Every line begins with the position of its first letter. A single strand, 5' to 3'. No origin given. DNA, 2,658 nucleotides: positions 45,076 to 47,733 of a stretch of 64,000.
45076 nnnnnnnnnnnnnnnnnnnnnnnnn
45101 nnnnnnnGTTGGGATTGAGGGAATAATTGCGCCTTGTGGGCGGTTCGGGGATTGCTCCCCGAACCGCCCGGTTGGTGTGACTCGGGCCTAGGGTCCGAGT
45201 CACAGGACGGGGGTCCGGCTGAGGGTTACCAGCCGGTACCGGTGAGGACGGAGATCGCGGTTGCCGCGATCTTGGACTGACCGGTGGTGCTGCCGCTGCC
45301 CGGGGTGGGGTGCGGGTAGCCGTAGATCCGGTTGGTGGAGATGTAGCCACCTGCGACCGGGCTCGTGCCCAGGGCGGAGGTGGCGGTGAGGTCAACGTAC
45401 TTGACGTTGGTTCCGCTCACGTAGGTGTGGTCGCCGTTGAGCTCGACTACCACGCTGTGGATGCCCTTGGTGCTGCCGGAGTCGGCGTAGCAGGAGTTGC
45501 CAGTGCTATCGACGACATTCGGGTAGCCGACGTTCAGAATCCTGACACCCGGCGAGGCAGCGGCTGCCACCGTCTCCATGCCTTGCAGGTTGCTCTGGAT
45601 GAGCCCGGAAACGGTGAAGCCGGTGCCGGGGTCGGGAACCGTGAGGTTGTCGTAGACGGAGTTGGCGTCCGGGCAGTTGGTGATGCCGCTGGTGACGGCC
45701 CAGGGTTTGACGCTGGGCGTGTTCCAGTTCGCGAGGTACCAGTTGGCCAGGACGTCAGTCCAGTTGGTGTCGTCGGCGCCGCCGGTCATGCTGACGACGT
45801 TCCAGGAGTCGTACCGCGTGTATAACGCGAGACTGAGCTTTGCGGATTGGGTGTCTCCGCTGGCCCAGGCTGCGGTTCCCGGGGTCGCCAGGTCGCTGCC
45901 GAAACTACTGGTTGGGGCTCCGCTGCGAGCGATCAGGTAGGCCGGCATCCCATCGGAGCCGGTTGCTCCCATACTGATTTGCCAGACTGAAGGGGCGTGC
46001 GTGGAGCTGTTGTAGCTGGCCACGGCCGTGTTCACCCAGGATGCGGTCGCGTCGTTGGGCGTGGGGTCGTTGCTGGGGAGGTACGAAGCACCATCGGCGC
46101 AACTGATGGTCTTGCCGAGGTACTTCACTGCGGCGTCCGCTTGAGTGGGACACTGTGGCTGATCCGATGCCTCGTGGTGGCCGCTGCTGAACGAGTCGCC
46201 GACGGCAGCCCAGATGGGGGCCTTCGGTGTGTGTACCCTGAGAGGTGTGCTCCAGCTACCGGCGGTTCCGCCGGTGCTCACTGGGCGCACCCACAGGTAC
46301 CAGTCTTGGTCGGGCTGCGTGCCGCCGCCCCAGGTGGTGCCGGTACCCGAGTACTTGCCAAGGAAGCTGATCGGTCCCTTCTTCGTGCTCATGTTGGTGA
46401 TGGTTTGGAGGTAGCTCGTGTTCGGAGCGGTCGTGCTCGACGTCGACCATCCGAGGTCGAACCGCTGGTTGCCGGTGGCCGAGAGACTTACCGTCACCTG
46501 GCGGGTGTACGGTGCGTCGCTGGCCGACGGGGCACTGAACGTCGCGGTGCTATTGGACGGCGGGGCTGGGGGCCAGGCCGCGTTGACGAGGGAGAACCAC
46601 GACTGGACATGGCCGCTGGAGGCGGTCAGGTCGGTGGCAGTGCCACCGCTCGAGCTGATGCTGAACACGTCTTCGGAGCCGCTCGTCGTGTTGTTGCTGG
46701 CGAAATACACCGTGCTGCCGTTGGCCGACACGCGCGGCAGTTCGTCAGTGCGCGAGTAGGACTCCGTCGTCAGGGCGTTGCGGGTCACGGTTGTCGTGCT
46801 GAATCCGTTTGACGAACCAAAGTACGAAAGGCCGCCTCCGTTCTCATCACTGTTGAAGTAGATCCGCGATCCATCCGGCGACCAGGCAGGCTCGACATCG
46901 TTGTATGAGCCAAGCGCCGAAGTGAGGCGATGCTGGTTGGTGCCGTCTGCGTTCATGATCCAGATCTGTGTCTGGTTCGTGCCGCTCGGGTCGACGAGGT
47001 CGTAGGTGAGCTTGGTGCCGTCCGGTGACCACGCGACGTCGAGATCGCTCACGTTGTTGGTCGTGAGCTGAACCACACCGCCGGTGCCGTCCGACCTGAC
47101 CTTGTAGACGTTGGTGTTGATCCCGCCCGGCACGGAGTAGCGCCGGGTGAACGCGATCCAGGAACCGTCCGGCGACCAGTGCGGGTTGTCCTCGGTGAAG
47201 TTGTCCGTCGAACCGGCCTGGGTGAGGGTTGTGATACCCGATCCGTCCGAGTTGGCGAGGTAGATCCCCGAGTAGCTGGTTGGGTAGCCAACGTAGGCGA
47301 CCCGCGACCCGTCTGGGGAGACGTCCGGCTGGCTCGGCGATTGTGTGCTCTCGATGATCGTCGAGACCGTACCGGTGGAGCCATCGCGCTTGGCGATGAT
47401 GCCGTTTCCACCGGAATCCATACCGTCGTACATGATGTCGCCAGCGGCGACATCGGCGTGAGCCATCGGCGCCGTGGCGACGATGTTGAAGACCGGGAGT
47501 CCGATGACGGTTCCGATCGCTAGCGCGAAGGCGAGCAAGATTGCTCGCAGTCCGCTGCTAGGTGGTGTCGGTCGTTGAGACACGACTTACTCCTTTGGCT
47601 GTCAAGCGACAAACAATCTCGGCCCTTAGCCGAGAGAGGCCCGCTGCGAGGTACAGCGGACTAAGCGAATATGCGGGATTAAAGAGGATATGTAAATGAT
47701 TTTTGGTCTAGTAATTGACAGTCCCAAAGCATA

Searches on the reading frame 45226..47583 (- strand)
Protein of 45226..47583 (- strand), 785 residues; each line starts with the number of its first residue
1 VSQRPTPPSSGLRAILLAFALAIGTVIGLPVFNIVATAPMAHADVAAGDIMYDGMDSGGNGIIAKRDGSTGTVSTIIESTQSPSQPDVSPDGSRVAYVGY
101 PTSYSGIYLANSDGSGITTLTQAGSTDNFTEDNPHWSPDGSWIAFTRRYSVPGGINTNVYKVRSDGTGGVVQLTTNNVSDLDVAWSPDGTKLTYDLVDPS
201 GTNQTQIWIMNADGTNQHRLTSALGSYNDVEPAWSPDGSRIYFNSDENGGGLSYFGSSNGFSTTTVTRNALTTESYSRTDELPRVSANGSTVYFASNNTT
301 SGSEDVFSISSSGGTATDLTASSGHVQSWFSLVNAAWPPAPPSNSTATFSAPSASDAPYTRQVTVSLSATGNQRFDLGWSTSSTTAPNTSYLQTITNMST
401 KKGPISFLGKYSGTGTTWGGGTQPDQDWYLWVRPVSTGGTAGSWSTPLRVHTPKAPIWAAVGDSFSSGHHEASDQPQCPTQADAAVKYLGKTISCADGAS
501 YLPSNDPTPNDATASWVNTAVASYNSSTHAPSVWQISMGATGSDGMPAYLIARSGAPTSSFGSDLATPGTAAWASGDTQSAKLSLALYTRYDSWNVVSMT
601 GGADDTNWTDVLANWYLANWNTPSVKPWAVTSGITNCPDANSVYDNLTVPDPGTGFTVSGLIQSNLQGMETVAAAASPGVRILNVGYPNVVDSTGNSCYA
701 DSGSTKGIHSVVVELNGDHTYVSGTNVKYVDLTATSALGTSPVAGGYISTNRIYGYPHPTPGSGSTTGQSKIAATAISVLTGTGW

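Call 14: search_protein_families(library=pfam, proteins=[window:45226-47583:-], max_evalue=0.01)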
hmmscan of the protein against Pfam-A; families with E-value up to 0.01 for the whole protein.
window:45226-47583:- (785 aa): 2 families
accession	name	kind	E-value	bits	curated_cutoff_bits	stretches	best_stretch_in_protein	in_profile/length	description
PF07676.18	PD40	-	6.5e-23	80.6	20.9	2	225-250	9-33/38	WD40-like Beta Propeller Repeat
PF00930.27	DPPIV_N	-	3.7e-09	36.2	22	1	235-326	244-330/354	Dipeptidyl peptidase IV (DPP IV) N-terminal region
